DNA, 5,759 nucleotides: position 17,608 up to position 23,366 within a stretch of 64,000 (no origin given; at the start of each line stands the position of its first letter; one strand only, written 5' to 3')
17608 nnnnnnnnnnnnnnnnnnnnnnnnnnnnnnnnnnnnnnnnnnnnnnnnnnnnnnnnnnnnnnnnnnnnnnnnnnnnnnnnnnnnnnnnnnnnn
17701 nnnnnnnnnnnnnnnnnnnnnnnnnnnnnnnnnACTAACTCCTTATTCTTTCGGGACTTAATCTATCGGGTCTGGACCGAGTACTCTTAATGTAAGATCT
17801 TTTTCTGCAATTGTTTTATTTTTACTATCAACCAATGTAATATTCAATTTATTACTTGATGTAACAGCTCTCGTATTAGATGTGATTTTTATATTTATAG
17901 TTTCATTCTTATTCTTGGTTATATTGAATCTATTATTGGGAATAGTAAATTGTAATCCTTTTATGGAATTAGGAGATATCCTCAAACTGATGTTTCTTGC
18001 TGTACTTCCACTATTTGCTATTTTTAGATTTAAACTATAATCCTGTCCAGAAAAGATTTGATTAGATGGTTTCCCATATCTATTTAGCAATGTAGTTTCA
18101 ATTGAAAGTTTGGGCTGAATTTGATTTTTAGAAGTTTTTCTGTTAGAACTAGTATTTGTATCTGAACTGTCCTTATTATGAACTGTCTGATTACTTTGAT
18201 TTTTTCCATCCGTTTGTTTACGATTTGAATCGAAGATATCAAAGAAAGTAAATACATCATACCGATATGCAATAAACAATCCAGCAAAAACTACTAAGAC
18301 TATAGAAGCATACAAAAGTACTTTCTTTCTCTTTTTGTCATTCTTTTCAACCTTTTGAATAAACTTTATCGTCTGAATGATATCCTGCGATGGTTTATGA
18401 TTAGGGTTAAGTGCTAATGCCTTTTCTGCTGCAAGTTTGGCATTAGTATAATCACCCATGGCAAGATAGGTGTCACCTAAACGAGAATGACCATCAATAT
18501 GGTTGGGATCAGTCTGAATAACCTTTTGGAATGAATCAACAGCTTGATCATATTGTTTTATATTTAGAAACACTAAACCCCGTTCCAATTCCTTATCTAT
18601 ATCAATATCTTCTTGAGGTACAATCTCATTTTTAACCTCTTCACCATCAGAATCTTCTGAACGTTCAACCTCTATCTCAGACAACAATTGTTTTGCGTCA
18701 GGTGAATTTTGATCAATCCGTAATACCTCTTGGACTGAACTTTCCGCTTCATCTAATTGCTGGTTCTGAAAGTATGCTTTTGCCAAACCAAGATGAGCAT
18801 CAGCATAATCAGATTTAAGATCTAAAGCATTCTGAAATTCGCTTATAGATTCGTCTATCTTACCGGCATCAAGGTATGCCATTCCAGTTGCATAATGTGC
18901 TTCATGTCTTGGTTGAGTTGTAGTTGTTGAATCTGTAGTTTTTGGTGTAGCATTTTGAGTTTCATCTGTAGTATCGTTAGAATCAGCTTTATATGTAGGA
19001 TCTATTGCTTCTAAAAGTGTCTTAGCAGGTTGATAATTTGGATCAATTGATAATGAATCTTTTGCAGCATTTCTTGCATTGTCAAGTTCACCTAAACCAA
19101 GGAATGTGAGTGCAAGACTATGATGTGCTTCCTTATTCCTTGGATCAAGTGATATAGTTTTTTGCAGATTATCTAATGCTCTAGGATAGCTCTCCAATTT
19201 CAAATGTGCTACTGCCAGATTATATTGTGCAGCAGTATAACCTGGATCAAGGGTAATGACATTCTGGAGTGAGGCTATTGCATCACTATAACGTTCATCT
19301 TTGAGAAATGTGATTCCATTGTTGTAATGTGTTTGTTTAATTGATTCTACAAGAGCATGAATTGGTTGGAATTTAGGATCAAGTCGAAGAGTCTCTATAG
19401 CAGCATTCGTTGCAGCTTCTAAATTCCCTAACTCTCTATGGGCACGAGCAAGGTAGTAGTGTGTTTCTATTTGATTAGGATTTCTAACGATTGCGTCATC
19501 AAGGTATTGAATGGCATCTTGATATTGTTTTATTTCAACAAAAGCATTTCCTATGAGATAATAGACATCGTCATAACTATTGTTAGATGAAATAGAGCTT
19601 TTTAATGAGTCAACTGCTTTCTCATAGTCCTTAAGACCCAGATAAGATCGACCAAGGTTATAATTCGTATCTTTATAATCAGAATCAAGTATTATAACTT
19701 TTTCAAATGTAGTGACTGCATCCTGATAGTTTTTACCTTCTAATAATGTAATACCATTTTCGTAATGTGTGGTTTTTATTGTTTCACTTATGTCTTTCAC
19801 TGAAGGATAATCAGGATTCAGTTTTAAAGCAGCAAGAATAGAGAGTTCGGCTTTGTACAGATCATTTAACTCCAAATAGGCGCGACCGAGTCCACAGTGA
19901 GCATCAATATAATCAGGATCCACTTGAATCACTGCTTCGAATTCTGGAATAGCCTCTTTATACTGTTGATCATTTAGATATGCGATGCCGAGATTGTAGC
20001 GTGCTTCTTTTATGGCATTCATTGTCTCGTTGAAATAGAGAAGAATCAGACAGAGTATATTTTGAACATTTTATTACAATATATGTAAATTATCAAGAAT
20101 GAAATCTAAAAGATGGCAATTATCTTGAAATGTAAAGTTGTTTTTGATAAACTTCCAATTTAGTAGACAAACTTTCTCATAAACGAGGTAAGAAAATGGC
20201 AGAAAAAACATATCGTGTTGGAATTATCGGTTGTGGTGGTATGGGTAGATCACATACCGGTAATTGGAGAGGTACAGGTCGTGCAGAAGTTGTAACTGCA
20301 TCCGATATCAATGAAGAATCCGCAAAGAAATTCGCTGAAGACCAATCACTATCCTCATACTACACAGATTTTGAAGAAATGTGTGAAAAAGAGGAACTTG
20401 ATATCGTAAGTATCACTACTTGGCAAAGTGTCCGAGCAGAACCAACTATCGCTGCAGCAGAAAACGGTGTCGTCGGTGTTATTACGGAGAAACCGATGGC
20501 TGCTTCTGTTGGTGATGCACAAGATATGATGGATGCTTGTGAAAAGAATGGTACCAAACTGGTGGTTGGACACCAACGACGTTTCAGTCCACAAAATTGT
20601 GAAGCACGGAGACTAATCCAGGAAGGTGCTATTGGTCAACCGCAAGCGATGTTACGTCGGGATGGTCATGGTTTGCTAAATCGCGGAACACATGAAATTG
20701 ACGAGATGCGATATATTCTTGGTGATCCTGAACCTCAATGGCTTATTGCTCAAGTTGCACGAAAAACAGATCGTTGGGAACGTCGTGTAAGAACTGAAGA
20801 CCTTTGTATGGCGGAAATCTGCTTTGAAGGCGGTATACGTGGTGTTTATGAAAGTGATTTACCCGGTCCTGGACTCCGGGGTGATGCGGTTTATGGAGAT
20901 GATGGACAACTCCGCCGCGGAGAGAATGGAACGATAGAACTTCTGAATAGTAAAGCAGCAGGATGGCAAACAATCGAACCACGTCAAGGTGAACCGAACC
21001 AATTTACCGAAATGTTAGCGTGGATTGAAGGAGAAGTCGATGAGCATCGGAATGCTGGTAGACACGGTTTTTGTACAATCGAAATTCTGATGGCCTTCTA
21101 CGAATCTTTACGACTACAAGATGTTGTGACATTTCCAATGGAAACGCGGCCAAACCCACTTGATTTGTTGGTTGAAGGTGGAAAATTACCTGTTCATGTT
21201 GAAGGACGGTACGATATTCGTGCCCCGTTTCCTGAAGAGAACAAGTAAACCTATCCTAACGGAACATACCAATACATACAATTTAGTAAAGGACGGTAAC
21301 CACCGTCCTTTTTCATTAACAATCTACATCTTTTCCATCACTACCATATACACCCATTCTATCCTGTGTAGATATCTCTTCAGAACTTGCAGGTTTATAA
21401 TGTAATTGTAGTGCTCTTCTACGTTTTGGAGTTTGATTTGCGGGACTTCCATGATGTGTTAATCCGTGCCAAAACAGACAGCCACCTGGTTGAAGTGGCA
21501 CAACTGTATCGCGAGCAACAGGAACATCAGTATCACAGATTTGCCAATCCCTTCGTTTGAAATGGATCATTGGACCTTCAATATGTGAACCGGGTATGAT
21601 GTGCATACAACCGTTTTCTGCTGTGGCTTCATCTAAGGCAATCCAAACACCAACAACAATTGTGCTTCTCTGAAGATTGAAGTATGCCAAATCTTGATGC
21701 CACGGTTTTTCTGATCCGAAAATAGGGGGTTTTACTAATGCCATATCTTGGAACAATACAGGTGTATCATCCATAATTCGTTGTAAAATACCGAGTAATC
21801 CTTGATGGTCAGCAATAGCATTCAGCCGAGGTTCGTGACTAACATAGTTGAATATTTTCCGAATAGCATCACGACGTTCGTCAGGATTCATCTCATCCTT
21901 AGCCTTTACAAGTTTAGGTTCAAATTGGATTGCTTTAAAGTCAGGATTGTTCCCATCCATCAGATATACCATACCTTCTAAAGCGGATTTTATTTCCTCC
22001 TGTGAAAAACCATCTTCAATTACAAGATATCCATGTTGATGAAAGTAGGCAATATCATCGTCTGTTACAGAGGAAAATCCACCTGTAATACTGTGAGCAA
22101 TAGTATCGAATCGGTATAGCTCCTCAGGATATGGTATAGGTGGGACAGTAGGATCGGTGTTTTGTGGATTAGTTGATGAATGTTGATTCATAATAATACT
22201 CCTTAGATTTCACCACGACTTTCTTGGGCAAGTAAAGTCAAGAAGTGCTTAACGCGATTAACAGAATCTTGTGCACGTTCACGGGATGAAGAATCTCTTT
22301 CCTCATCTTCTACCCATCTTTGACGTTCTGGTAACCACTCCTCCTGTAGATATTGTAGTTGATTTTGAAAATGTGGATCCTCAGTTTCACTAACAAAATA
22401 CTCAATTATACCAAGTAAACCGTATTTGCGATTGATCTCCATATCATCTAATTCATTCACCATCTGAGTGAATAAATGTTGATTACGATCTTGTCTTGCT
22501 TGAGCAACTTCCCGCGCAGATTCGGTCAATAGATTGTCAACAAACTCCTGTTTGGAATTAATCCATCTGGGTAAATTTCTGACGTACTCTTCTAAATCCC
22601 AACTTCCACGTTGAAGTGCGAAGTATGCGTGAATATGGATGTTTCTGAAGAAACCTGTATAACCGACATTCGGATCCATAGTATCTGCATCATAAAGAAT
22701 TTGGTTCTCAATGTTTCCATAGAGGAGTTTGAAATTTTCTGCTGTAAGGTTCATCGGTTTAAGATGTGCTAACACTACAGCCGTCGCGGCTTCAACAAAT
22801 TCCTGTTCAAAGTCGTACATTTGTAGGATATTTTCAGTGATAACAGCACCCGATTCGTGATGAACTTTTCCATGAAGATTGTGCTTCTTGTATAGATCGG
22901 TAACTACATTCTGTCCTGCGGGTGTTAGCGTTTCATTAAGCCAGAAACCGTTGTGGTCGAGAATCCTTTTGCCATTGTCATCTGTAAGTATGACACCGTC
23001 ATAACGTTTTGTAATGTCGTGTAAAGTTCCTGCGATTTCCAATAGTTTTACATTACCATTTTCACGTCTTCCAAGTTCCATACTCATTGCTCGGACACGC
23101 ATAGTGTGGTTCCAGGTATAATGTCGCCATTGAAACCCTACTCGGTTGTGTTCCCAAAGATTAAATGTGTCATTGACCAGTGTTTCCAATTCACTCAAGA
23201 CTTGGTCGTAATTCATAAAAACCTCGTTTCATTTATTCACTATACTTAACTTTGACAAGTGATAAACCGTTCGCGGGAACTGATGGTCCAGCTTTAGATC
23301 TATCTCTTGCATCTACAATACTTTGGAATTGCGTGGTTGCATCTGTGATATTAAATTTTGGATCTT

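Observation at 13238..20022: Co-directional block: secreted WD40-propeller::trypsin-protease fusion followed by two giant TPR membrane proteins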

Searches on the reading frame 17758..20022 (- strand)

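Call 3: search_protein_families(library=pfam, proteins=[window:17758-20022:-], max_evalue=0.01)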
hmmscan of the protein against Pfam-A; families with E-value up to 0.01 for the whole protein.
window:17758-20022:- (754 aa): 36 families (the best 25 are shown)
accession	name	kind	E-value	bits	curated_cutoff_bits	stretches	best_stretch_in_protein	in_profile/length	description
PF00515.34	TPR_1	-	2.5e-70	230.1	27.8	8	510-542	2-34/34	Tetratricopeptide repeat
PF07719.23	TPR_2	-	7.8e-70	225.7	27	9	511-542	3-34/34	Tetratricopeptide repeat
PF14559.12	TPR_19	-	3.4e-57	191.1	25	7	384-450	2-68/68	Tetratricopeptide repeat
PF13432.12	TPR_16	-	1.1e-52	176.4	32.7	6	377-441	1-65/65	Tetratricopeptide repeat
PF13181.12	TPR_8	-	6.1e-52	169.8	25.7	4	514-542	6-34/34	Tetratricopeptide repeat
PF13414.12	TPR_11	-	6.9e-50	166.9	26.8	8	380-420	1-41/42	TPR repeat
PF13431.12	TPR_17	-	1.6e-34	115.7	24.4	3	498-528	2-32/34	Tetratricopeptide repeat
PF13428.12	TPR_14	-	9e-34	112.9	23.5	2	152-194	2-44/44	Tetratricopeptide repeat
PF13174.12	TPR_6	-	1.4e-32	110.5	26.3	0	481-508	6-33/33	Tetratricopeptide repeat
PF13424.12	TPR_12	-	2.5e-30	104.9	30.1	6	380-438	10-76/77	Tetratricopeptide repeat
PF13176.12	TPR_7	-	2.7e-21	74.2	27.9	0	155-184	3-34/36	Tetratricopeptide repeat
PF12895.13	ANAPC3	-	3.9e-21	75.6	27.2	2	97-176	3-81/82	Anaphase-promoting complex, cyclosome, subunit 3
PF14853.12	Fis1_TPR_C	-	3.1e-18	66.1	25.3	0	298-342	2-46/53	Fis1 C-terminal tetratricopeptide repeat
PF24575.1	TPR_Slam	-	1.3e-17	64.6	35.2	1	375-428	49-102/104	Surface lipoprotein assembly modifier, N-terminal TPR repeats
PF23914.1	TPR_CcmH_CycH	-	9.2e-17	61.8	42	1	179-297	44-155/158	Cytochrome c-type biogenesis protein H TPR domain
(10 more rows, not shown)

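Call 4: search_protein_families(library=ncbifam, proteins=[window:17758-20022:-], max_evalue=0.01)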
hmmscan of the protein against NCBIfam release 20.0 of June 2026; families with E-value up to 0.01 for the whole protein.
window:17758-20022:- (754 aa): 42 families (the best 25 are shown)
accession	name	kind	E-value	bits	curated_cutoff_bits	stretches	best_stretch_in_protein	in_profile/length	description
NF040959.1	MamA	equivalog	2.7e-55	187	200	5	83-205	71-193/204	magnetosome protein MamA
TIGR02917.1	PEP_TPR_lipo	equivalog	7.7e-45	153.1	312.2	4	355-554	106-306/899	XrtA/PEP-CTERM system TPR-repeat protein PrsT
TIGR02521.1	type_IV_pilW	equivalog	3.3e-40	138.1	154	4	360-443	18-101/234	type IV pilus biogenesis/stability protein PilW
TIGR02552.1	LcrH_SycD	equivalog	1.7e-32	112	104.8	5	86-195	21-130/136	SycD/LcrH family type III secretion system chaperone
TIGR02795.1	tol_pal_ybgF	equivalog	1.2e-25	90.4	90.1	3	85-184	4-109/119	tol-pal system protein YbgF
NF033762.1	social_mot_Tgl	equivalog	1.4e-25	90.1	225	3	6-207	32-226/252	social motility TPR repeat lipoprotein Tgl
NF033758.1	gliding_GltE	equivalog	4.2e-25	88.6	225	4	231-330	224-323/411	adventurous gliding motility TPR repeat lipoprotein GltE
NF052415.1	T3SS_chap_SctY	equivalog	1.6e-24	86.4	70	2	236-322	13-102/106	type III secretion apparatus assembly chaperone SctY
NF047371.1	FlcA_CTERM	equivalog_domain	3.7e-24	85.2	300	4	28-206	336-528/646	periplasmic flagellar collar protein FlcA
NF047507.1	TPR_BatC_Lepto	exception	2.3e-20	73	175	2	489-564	72-151/214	TPR repeat-containing protein BatC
NF047558.1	TPR_END_plus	domain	1.3e-19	69.9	32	1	265-298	1-34/56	TPR end-of-group domain-containing protein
NF033920.0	C39_PA2778_fam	equivalog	8e-19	68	150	1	133-215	172-254/255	PA2778 family cysteine peptidase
NF008757.0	PRK11788.1-5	equivalog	1e-18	67.7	363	1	53-230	148-327/388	lipopolysaccharide assembly protein LapB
TIGR03302.1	OM_YfiO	subfamily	9.1e-17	61.3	81.4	2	228-315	32-120/239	outer membrane protein assembly factor BamD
TIGR04510.1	mod_pep_cyc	subfamily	2.6e-16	59.3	400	2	367-542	392-569/814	putative peptide modification system cyclase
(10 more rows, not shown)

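Call 58: search_protein_families(library=padloc, proteins=[window:17758-20022:-], max_evalue=0.001)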
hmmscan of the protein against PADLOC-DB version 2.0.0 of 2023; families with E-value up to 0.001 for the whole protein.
window:17758-20022:- (754 aa): 3 families
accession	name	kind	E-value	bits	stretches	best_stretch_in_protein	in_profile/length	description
PDLC01172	TPR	-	2.8e-10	37.6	0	7-59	86-136/448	TPR repeats containing protein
PDLC01101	PrimPol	-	2e-07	28.1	0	375-473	35-131/490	adaptation polymerase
PDLC01171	TPR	-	0.00037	17.6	0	244-299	268-323/504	TPR repeats containing protein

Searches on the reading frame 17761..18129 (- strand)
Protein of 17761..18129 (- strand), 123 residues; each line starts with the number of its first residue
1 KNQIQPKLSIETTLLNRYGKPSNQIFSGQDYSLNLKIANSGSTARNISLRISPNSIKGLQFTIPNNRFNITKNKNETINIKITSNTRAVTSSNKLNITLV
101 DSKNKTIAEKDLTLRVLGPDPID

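Call 44: search_solved_structures(query=A2, max_evalue=10, show_alignments=2)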
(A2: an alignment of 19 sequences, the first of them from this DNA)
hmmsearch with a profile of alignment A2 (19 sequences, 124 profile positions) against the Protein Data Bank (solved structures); distinct sequences matched with E-value up to 10: 6.
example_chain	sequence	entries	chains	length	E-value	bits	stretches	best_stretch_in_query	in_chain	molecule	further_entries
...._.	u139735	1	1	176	0.013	18.5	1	11-96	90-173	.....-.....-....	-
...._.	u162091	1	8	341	0.015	18.3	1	22-54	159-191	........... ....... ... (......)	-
2jvf_A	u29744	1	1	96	0.49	13.4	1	30-92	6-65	de novo protein M7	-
6xyw_Bi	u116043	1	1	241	0.69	13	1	40-116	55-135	40S ribosomal protein S10, mitochondrial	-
7te3_A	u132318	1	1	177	1.3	12.1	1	26-49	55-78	Complement component 1 Q subcomponent-binding protein, mitochondrial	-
3vmn_A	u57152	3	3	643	1.8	11.6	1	23-109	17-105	Dextranase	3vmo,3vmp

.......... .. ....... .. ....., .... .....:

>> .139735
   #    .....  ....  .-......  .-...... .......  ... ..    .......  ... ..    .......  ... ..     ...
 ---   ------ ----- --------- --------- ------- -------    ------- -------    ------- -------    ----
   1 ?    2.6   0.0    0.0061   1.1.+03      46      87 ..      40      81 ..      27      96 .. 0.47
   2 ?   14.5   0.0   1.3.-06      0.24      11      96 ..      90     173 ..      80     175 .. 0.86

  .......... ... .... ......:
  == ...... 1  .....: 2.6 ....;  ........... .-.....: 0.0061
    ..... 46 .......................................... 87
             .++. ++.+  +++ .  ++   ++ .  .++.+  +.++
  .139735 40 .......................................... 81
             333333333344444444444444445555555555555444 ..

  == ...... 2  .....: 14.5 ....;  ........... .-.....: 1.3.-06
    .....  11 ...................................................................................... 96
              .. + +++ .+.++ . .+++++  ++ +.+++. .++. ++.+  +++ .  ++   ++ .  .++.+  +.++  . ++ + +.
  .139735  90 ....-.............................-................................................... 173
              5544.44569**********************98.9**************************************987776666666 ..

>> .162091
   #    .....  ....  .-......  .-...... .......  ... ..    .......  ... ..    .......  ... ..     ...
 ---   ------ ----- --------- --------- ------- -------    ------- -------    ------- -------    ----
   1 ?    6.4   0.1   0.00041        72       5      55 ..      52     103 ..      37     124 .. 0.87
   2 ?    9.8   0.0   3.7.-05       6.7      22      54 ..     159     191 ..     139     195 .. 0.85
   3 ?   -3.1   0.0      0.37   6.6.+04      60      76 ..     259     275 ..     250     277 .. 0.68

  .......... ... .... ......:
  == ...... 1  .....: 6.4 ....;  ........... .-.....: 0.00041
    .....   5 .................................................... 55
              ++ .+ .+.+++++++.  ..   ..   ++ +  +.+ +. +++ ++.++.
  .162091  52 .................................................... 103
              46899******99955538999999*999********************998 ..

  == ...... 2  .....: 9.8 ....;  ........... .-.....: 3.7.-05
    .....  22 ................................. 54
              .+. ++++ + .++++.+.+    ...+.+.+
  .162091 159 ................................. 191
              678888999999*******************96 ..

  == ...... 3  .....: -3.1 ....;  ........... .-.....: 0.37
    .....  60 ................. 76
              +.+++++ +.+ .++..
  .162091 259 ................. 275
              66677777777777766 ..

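Call 45: search_protein_families(library=pfam, alignment_id=A2, max_evalue=1)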
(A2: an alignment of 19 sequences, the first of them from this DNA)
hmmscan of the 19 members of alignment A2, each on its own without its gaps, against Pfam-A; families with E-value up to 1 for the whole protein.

A. member 1, seq(123 aa): 4 families
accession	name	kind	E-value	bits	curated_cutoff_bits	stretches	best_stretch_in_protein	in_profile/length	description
PF15672.10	Mucin15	-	0.0073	16.3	27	1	18-121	55-156/315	Cell-membrane associated Mucin15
PF07949.17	YbbR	-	0.0083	16.9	22.3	1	63-120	11-67/81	YbbR-like protein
PF23619.1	Ig_VWA7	-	0.014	16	27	1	21-84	8-68/104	VWA7 Ig-like domain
PF11906.13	DUF3426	-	0.06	13.9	27.7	0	74-113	64-106/147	Protein of unknown function (DUF3426)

B. families by the number of members that match (of 19 scanned): 29 families (the first 25 are shown)
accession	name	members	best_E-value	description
PF23619.1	Ig_VWA7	4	0.013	VWA7 Ig-like domain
PF24053.1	DUF7356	4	0.016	Domain of unknown function (DUF7356)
PF07949.17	YbbR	3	0.0027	YbbR-like protein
PF11614.14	FixG_C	3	0.003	IG-like fold at C-terminal of FixG, putative oxidoreductase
PF23274.1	DUF7077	2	0.012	Domain of unknown function (DUF7077)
PF11906.13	DUF3426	2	0.013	Protein of unknown function (DUF3426)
PF13004.13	BACON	2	0.049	Putative binding domain, N-terminal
PF15672.10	Mucin15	1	0.0073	Cell-membrane associated Mucin15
PF07705.17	CARDB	1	0.0087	CARDB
PF04969.22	CS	1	0.017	CS domain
PF20805.3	Integrin_A_Ig_2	1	0.035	Integrin alpha Ig-like domain 2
PF21027.3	Sde0182_C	1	0.036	Cellulose-binding protein Sde0182, C-terminal domain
PF06340.16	TcpF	1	0.037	Vibrio cholerae toxin co-regulated pilus biosynthesis protein F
PF25560.1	DUF7932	1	0.047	Domain of unknown function (DUF7932)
PF13944.12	Calycin_like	1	0.051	Calycin-like beta-barrel domain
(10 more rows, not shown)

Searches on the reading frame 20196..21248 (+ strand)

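Call 72: search_protein_families(library=pfam, proteins=[window:20196-21248:+], max_evalue=0.00001)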
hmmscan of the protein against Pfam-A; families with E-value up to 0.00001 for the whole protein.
window:20196-21248:+ (350 aa): 2 families
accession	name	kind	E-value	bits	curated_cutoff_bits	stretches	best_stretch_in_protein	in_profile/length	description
PF01408.29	GFO_IDH_MocA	-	3e-26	92.9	24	1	7-126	2-120/120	Oxidoreductase family, NAD-binding Rossmann fold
PF22725.1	GFO_IDH_MocA_C3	-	5.7e-07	30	27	0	156-239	42-123/124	GFO/IDH/MocA C-terminal domain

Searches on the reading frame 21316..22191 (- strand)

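Call 72: search_protein_families(library=pfam, proteins=[window:21316-22191:-], max_evalue=0.00001)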
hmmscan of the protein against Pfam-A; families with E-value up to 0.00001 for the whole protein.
window:21316-22191:- (291 aa): 1 family
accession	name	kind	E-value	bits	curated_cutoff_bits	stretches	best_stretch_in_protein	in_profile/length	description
PF05721.19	PhyH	-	1.7e-36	127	22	1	50-260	1-213/213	Phytanoyl-CoA dioxygenase (PhyH)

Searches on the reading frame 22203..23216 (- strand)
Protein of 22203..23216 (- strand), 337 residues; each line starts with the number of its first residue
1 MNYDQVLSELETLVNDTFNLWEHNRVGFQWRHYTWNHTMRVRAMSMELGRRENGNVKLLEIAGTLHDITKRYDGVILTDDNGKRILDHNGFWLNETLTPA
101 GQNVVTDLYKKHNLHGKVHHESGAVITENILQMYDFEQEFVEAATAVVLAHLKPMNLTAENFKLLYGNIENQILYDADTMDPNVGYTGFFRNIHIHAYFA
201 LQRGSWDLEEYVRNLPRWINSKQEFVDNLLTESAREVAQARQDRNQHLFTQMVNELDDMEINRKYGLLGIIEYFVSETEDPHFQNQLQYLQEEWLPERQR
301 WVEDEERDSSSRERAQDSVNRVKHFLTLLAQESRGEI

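Call 72: search_protein_families(library=pfam, proteins=[window:22203-23216:-], max_evalue=0.00001)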
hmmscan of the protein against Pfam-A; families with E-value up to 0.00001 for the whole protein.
window:22203-23216:- (337 aa): 1 family
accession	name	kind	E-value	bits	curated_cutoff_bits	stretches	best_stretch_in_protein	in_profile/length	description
PF01966.28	HD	-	5.8e-08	33.5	22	1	34-178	1-111/116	HD domain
